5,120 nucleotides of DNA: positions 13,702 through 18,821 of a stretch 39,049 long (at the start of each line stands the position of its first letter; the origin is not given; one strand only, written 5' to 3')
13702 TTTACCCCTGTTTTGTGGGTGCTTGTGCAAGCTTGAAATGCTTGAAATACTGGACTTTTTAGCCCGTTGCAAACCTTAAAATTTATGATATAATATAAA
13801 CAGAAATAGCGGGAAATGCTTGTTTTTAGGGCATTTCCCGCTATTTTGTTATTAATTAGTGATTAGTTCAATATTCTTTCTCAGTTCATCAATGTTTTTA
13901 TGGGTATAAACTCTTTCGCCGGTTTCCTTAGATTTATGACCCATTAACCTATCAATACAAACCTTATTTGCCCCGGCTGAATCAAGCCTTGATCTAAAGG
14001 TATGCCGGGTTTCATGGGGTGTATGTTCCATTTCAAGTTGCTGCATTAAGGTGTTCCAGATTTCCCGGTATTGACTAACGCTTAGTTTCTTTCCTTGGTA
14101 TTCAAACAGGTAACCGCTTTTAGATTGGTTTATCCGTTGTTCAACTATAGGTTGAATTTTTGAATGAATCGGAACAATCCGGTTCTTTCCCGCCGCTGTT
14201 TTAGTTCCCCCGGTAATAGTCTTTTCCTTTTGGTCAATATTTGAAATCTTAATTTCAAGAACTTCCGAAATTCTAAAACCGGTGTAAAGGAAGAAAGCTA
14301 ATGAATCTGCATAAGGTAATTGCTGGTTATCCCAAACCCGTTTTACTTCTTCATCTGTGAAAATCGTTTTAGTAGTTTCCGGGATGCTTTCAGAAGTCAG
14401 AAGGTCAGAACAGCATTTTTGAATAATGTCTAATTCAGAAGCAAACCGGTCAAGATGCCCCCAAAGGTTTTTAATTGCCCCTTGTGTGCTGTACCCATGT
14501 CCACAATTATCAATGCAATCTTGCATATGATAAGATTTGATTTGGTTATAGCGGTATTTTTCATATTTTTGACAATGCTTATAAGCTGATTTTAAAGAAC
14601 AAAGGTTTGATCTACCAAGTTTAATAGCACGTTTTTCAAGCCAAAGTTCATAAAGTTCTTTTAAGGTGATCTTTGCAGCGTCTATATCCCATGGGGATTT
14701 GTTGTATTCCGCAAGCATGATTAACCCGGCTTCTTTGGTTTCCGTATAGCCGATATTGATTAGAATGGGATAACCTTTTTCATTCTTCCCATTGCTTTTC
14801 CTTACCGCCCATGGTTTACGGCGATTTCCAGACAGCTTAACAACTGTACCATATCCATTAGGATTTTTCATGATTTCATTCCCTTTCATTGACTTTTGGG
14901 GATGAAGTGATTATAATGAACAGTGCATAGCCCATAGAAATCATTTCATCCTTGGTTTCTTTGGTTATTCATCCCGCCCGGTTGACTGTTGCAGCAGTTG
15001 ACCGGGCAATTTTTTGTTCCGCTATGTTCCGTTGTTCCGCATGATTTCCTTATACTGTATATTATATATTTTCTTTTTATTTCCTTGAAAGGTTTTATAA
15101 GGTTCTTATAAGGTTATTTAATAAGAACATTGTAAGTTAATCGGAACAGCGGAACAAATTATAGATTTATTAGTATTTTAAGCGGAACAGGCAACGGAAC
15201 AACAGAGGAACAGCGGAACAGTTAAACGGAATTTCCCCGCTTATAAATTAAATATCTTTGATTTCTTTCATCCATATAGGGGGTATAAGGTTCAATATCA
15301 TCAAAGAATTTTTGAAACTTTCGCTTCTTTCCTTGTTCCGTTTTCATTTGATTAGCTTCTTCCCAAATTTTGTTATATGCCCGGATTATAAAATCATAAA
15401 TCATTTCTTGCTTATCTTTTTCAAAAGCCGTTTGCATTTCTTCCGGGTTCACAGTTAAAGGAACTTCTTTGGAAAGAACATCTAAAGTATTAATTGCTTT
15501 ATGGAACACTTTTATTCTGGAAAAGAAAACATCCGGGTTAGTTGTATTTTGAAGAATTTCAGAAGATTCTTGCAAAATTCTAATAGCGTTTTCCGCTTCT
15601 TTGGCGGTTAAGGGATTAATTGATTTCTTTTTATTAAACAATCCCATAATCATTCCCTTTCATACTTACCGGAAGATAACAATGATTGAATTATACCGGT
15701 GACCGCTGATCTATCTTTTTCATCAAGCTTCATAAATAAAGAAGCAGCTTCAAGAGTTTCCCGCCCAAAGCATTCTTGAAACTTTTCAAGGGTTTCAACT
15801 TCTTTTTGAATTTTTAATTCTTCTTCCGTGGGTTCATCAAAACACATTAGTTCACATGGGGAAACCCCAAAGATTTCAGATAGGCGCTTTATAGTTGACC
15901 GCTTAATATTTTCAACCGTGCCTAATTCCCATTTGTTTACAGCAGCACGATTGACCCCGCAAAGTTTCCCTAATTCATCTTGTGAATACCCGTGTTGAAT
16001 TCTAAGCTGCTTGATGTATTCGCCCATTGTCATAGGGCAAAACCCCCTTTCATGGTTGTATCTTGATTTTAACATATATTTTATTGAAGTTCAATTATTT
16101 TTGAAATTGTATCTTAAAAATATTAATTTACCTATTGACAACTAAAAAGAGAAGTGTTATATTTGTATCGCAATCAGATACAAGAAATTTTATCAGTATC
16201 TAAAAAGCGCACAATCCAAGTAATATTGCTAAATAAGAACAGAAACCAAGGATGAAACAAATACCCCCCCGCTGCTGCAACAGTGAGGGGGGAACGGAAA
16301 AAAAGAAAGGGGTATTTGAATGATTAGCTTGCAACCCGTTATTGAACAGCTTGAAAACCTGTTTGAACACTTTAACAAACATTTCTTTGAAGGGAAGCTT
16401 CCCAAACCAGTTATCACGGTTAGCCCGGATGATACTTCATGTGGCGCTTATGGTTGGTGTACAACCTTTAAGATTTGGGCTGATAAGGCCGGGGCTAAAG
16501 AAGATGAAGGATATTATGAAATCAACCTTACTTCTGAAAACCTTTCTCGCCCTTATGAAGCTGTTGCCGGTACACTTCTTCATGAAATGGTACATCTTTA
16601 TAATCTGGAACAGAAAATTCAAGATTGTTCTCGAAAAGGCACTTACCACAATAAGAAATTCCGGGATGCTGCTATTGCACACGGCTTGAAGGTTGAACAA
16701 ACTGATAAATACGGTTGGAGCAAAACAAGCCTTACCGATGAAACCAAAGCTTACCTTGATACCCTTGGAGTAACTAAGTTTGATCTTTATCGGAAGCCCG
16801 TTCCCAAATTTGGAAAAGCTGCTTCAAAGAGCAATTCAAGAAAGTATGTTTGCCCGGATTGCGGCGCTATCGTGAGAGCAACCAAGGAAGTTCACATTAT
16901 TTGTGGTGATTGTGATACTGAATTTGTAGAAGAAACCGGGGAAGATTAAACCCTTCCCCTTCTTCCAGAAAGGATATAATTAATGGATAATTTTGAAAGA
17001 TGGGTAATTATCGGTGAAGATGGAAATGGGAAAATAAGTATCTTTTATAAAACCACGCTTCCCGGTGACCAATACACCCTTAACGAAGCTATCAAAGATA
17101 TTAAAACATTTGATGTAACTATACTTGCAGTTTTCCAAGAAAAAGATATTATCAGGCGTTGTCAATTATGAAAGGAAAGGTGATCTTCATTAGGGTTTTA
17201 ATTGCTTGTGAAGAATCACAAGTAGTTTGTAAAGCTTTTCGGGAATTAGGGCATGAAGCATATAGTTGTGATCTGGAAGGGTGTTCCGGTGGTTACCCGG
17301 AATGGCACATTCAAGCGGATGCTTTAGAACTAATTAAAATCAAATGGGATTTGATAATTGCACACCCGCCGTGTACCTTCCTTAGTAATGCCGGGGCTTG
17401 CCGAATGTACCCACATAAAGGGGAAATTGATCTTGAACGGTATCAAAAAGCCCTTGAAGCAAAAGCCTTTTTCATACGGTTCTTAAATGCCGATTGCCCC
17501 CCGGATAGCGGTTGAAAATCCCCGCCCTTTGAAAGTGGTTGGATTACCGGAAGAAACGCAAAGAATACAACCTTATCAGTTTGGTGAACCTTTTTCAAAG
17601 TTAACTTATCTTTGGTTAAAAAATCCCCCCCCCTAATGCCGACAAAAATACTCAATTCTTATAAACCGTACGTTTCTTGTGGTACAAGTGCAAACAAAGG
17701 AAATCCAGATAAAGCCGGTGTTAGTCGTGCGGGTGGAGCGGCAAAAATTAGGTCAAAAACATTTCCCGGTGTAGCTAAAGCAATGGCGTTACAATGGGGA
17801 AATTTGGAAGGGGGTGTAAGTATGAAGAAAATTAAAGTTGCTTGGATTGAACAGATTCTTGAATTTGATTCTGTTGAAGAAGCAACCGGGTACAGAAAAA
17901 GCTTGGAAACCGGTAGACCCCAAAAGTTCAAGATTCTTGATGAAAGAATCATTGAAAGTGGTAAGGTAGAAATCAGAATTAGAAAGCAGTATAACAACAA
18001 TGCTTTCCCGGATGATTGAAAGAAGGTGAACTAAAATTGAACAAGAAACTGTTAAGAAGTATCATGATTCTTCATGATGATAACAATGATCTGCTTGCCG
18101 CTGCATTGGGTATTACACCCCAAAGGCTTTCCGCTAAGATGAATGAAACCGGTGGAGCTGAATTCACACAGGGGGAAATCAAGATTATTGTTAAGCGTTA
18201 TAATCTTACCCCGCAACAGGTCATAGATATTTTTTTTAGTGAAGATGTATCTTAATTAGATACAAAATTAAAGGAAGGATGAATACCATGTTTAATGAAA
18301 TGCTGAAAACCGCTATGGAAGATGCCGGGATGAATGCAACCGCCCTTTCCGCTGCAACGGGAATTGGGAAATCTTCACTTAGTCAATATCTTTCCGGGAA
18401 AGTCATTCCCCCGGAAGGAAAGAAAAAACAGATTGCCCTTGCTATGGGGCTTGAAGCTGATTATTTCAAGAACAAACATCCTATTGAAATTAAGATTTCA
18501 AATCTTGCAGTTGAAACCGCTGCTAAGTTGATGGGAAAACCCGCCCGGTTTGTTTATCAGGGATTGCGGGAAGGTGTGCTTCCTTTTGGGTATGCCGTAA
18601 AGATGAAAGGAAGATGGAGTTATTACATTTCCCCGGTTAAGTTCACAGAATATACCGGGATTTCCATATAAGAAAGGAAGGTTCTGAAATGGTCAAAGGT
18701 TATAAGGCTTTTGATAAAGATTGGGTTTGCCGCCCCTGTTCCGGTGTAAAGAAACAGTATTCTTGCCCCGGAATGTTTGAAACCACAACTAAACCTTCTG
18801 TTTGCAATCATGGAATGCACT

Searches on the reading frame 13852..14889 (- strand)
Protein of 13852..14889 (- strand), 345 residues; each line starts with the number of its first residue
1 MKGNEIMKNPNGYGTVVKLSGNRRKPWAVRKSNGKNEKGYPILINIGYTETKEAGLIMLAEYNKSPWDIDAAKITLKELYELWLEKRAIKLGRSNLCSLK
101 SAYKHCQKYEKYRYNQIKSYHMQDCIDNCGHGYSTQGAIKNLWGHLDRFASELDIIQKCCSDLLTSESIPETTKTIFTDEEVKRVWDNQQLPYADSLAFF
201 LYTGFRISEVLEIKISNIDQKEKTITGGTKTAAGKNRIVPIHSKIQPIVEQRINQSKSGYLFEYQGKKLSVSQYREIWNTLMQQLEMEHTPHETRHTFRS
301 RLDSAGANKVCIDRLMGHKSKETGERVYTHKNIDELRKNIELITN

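Call 9: search_protein_families(library=pfam, proteins=[window:13852-14889:-], max_evalue=0.01)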
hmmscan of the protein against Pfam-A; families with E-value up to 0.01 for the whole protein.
window:13852-14889:- (345 aa): 1 family
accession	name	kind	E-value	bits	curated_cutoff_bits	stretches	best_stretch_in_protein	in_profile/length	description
PF00589.27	Phage_integrase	-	8.4e-24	84.7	27.1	1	192-332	23-169/172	Phage integrase family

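Call 10: search_protein_families(library=phrogs, proteins=[window:13852-14889:-], max_evalue=0.001)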
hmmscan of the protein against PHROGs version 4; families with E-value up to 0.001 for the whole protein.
window:13852-14889:- (345 aa): 4 families
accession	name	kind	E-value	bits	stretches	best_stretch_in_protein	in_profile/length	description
phrog_1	-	integration and excision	9.7e-46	158.2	1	21-343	118-447/611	integrase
phrog_216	-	integration and excision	1.5e-27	97.5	1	146-344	25-237/301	integrase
phrog_7685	-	integration and excision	2.6e-08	34.7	1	237-339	129-231/240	integrase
phrog_7269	-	integration and excision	0.00018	22.4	1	268-341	7-79/89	integrase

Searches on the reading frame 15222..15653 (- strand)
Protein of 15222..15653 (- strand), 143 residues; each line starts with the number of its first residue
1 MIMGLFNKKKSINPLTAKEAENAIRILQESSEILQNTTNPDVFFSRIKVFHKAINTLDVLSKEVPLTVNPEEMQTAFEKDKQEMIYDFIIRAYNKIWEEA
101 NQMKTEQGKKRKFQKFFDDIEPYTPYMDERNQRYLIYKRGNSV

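Call 9: search_protein_families(library=pfam, proteins=[window:15222-15653:-], max_evalue=0.01)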
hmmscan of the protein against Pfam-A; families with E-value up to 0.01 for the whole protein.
window:15222-15653:- (143 aa): 2 families
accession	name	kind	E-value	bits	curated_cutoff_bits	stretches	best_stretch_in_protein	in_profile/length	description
PF19068.5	DUF5764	-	0.0017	18.8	29.2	1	83-133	17-67/133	Family of unknown function (DUF5764)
PF09888.14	DUF2115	-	0.0036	18.2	25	1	44-133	6-98/162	Uncharacterized protein conserved in archaea (DUF2115)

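Call 10: search_protein_families(library=phrogs, proteins=[window:15222-15653:-], max_evalue=0.001)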
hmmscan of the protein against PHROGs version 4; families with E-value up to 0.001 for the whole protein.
window:15222-15653:- (143 aa): 2 families
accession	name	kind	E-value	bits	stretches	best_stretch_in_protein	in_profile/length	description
phrog_7974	-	unknown function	1.7e-06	28.8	1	15-131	77-194/213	-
phrog_17596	-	unknown function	1.7e-05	25.6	1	17-116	69-171/196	-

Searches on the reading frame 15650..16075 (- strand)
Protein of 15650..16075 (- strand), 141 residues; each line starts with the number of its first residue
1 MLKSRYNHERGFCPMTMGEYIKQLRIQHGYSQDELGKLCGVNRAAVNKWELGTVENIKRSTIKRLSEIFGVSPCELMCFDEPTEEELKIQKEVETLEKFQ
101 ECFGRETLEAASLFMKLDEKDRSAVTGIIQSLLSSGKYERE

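Call 9: search_protein_families(library=pfam, proteins=[window:15650-16075:-], max_evalue=0.01)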
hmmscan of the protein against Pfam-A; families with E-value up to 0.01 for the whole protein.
window:15650-16075:- (141 aa): 5 families
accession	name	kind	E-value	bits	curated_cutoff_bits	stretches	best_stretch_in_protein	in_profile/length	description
PF01381.28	HTH_3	-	6.9e-14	52.1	23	1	21-76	1-55/55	Helix-turn-helix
PF13560.12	HTH_31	-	1.6e-09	38.4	27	1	17-75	2-60/64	Helix-turn-helix domain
PF12844.13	HTH_19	-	6.7e-09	36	30.2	1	18-77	1-59/64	Helix-turn-helix domain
PF13443.12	HTH_26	-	5.9e-08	33.3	22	1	21-79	2-60/63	Cro/C1-type HTH DNA-binding domain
PF13384.12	HTH_23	-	0.0079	16.4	24.6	0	24-49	13-37/50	Homeodomain-like domain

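Call 10: search_protein_families(library=phrogs, proteins=[window:15650-16075:-], max_evalue=0.001)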
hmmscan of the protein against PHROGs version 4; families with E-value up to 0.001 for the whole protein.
window:15650-16075:- (141 aa): 12 families
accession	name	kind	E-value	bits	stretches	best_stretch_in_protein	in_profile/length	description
phrog_8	-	transcription regulation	3.6e-17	63.8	1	15-106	75-150/346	transcriptional regulator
phrog_3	-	transcription regulation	1e-14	56.2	1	15-94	87-167/430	transcriptional repressor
phrog_2967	-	transcription regulation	1.6e-12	48.4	1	17-96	11-90/225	transcriptional regulator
phrog_4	-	transcription regulation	3.4e-12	47.1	1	15-85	135-200/400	transcriptional repressor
phrog_5823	-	transcription regulation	7.9e-08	32.8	1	14-85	4-75/404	transcriptional regulator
phrog_2439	-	transcription regulation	1.1e-06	28.8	1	17-82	8-72/367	transcriptional regulator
phrog_2328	-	transcription regulation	1.7e-06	28.9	1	15-77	14-75/128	transcriptional repressor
phrog_1373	-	transcription regulation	4.6e-06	27.7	1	12-71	59-117/166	transcriptional regulator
phrog_1994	-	DNA, RNA and nucleotide metabolism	2.9e-05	25.1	1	20-85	3-68/170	DNA binding protein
phrog_32768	-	unknown function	9.2e-05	22.3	1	15-99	8-86/446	-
phrog_4779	-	transcription regulation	0.00018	23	1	15-71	1-58/98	transcriptional regulator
phrog_7241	-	transcription regulation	0.00078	20.5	0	21-76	66-120/122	transcriptional regulator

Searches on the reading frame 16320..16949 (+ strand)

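Call 9: search_protein_families(library=pfam, proteins=[window:16320-16949:+], max_evalue=0.01)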
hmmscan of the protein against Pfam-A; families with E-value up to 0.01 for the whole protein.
window:16320-16949:+ (209 aa): 1 family
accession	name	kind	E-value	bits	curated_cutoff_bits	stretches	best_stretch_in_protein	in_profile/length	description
PF10263.15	SprT-like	-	8.2e-09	35.7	25.6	1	11-118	1-92/108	SprT-like family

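Call 10: search_protein_families(library=phrogs, proteins=[window:16320-16949:+], max_evalue=0.001)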
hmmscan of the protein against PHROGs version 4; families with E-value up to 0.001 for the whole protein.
window:16320-16949:+ (209 aa): 2 families
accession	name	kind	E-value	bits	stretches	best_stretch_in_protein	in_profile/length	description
phrog_6361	-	unknown function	1.5e-41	143.4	1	3-205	11-202/203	-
phrog_37767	-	unknown function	0.00028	20.7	1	5-106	99-191/467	-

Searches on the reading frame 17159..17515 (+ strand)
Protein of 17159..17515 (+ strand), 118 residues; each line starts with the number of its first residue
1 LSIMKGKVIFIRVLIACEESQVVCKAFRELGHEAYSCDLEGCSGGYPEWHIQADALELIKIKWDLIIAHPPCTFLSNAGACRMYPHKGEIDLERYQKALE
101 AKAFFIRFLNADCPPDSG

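Call 9: search_protein_families(library=pfam, proteins=[window:17159-17515:+], max_evalue=0.01)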
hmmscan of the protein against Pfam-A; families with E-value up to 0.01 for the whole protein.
window:17159-17515:+ (118 aa): 0 families

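Call 10: search_protein_families(library=phrogs, proteins=[window:17159-17515:+], max_evalue=0.001)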
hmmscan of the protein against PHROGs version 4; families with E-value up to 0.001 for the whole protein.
window:17159-17515:+ (118 aa): 1 family
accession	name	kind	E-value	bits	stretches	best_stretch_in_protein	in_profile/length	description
phrog_757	-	other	6.6e-24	85.3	1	12-101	16-108/247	DNA methyltransferase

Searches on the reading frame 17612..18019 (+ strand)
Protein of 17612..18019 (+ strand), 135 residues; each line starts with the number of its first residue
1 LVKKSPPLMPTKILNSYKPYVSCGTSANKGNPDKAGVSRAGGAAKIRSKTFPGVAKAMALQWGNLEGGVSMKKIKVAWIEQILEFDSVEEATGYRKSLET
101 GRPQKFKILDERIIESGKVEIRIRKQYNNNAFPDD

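Call 16: search_protein_families(library=pfam, proteins=[window:17612-18019:+], max_evalue=0.01)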
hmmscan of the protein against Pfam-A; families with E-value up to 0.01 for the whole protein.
window:17612-18019:+ (135 aa): 0 families

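Call 39: search_protein_families(library=phrogs, proteins=[window:17612-18019:+], max_evalue=0.001)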
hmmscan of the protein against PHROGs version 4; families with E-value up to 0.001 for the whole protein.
window:17612-18019:+ (135 aa): 2 families
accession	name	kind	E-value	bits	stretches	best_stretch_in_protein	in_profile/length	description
phrog_27471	-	unknown function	2.1e-06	28.9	1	3-63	46-93/93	-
phrog_757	-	other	4.1e-05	23.8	1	38-68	194-224/247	DNA methyltransferase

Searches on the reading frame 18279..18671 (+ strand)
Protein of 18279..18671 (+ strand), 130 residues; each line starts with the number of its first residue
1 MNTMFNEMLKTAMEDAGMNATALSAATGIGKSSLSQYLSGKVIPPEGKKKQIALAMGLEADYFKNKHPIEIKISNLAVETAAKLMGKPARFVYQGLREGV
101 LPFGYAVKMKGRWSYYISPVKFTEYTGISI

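Call 16: search_protein_families(library=pfam, proteins=[window:18279-18671:+], max_evalue=0.01)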
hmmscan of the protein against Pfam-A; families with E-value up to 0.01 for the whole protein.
window:18279-18671:+ (130 aa): 5 families
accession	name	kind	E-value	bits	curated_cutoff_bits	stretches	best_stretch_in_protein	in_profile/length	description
PF01381.28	HTH_3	-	8.4e-07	29.4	23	1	9-63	1-55/55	Helix-turn-helix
PF12844.13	HTH_19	-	1.1e-05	25.6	30.2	1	7-65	2-60/64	Helix-turn-helix domain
PF13560.12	HTH_31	-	4.4e-05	24.2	27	1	8-51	5-49/64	Helix-turn-helix domain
PF20317.4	HTH_60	-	0.00053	20.8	24.1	1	4-49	5-51/140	Helix-turn-helix domain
PF13443.12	HTH_26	-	0.00053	20.6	22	1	9-42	2-35/63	Cro/C1-type HTH DNA-binding domain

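Call 39: search_protein_families(library=phrogs, proteins=[window:18279-18671:+], max_evalue=0.001)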
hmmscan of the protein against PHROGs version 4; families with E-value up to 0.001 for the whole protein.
window:18279-18671:+ (130 aa): 11 families
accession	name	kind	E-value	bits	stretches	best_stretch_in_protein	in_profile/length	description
phrog_6058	-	unknown function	1.3e-20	74.2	1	67-129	16-80/113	-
phrog_4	-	transcription regulation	3.1e-09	37.3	1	3-73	135-201/400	transcriptional repressor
phrog_2439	-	transcription regulation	1.1e-07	32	1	6-69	9-71/367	transcriptional regulator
phrog_2328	-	transcription regulation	1.8e-07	32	1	9-61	20-72/128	transcriptional repressor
phrog_8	-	transcription regulation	2.2e-07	31.6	1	4-75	161-227/346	transcriptional regulator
phrog_2967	-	transcription regulation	2.9e-07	31.2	1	3-87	9-93/225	transcriptional regulator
phrog_925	-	DNA, RNA and nucleotide metabolism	2.8e-06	28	1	2-60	2-60/67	HTH DNA binding protein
phrog_3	-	transcription regulation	3.6e-06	28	1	1-78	85-161/430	transcriptional repressor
phrog_296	-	integration and excision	0.00011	22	1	2-42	225-265/626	DNA transposition protein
phrog_1373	-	transcription regulation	0.00023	22.2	1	5-41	64-100/166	transcriptional regulator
phrog_4583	-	transcription regulation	0.00028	21.9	1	7-42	13-48/81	transcriptional repressor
